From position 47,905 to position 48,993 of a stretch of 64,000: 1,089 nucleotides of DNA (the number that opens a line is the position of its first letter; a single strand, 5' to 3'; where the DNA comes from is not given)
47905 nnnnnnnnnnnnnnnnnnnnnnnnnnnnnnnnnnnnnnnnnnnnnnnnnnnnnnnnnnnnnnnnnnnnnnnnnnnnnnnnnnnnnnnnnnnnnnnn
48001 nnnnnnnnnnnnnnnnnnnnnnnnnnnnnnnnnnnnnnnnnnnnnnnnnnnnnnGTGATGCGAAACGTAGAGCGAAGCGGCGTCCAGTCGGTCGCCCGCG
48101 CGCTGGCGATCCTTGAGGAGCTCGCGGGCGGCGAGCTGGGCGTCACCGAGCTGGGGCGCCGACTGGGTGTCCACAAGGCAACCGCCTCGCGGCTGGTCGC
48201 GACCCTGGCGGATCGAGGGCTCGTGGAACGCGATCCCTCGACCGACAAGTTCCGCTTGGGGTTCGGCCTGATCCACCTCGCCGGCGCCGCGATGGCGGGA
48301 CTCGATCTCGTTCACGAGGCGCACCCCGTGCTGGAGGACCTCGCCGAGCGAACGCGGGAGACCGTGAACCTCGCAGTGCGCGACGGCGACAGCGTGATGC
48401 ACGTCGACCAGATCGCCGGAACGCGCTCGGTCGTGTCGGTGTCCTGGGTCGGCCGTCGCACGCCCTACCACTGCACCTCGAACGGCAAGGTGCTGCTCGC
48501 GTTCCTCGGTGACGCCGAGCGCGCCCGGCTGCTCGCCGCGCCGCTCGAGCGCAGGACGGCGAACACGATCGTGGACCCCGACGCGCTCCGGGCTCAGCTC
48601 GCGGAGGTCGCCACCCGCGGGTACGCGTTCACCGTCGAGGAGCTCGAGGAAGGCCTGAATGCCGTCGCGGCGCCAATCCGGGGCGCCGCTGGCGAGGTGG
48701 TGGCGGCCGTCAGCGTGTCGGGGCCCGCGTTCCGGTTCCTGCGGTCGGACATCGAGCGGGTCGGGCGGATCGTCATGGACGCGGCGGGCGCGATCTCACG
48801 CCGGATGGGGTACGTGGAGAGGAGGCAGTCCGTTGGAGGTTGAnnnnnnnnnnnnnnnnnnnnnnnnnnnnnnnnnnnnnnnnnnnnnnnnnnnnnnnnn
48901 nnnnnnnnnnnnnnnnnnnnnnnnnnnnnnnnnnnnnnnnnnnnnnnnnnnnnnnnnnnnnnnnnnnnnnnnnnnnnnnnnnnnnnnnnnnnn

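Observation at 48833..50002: DmdA-like THF methyltransferase sits where the missing glycine-betaine demethylase should be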

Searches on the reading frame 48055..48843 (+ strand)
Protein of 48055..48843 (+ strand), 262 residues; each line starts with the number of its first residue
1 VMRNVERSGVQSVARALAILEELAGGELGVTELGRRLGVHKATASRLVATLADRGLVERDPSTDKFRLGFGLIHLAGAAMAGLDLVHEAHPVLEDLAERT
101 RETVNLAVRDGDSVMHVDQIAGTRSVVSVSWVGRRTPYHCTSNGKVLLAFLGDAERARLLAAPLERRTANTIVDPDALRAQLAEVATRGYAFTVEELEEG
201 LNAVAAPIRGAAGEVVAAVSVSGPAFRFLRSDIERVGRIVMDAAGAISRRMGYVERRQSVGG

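Call 4: search_protein_families(library=pfam, proteins=[window:48055-48843:+])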
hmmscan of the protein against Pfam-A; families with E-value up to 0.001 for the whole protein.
window:48055-48843:+ (262 aa): 9 families
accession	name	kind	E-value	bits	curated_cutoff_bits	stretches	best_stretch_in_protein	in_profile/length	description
PF01614.24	IclR_C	-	4.4e-50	170.1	24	1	79-249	3-174/174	Bacterial transcriptional regulator IclR C-terminal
PF09339.16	HTH_IclR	-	1.1e-12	47.9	22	1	12-61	1-52/52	IclR helix-turn-helix domain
PF12802.13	MarR_2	-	3.7e-10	40.2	27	1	15-63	9-57/61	MarR family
PF25213.1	HVO_A0261_N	-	8.9e-09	35.6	35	1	13-66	10-61/86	HVO_A0261 N-terminal domain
PF01047.28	MarR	-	1.5e-08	34.8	24.6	1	17-64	9-54/59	MarR family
PF01325.25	Fe_dep_repress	-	0.00019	22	26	1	21-61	17-56/60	Iron dependent repressor, N-terminal DNA binding domain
PF01978.25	TrmB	-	0.00026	21.2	25.6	0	24-63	19-58/68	Sugar-specific transcriptional regulator TrmB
PF12840.13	HTH_20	-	0.00037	20.8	27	1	17-59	7-50/51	Helix-turn-helix domain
PF13545.12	HTH_Crp_2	-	0.00038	20.8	27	0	13-59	3-55/70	Crp-like helix-turn-helix domain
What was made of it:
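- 48055..48843 (+): IclR-family regulator; its stop overlaps the target's start. Pfam HTH_IclR plus IclR_C (call 4).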

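Call 5: search_protein_families(library=ncbifam, proteins=[window:48055-48843:+])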
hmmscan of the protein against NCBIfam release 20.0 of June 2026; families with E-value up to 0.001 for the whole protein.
window:48055-48843:+ (262 aa): 12 families
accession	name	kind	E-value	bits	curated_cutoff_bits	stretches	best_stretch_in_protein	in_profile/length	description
NF045644.1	TransRegBhcR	equivalog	2e-56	191.2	350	1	5-252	17-266/267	HTH-type transcriptional regulator BhcR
TIGR02431.1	pcaR_pcaU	subfamily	4.9e-49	166.9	284.75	1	7-234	2-230/248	beta-ketoadipate pathway transcriptional regulators, PcaR/PcaU/PobR family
NF011671.1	PRK15090.1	equivalog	4.4e-47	160.4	275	1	8-253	8-255/256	DNA-binding transcriptional regulator KdgR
NF008601.2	PRK11569.1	equivalog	3.4e-34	118.3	380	1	8-252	24-273/276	glyoxylate bypass operon transcriptional repressor IclR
NF007548.0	PRK10163.1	equivalog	2.2e-30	105.7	406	1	5-253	16-267/271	HTH-type transcriptional repressor AllR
NF007341.0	PRK09834.1-3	equivalog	5.5e-17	61.8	269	1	10-221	7-227/274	DNA-binding transcriptional regulator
NF007339.0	PRK09834.1-1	equivalog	9.7e-17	61.1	299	1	8-248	18-263/271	DNA-binding transcriptional regulator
NF007342.0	PRK09834.1-4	equivalog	9.2e-16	57.6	251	1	8-222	9-226/263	DNA-binding transcriptional regulator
TIGR01884.1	cas_HTH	subfamily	1e-06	28.3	60.2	1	15-59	143-188/202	CRISPR-associated CARF protein Csa3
NF033788.1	HTH_metalloreg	subfamily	1.6e-06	27.8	55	1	17-60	14-58/77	metalloregulator ArsR/SmtB family transcription factor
NF053606.1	Sta1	subfamily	0.0007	19.7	80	0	18-63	24-70/100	Sta1 family transcriptional regulator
NF053777.1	Saro0803TransReg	equivalog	0.00092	18.9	200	0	28-67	52-91/140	Saro_0803 family transcriptional regulator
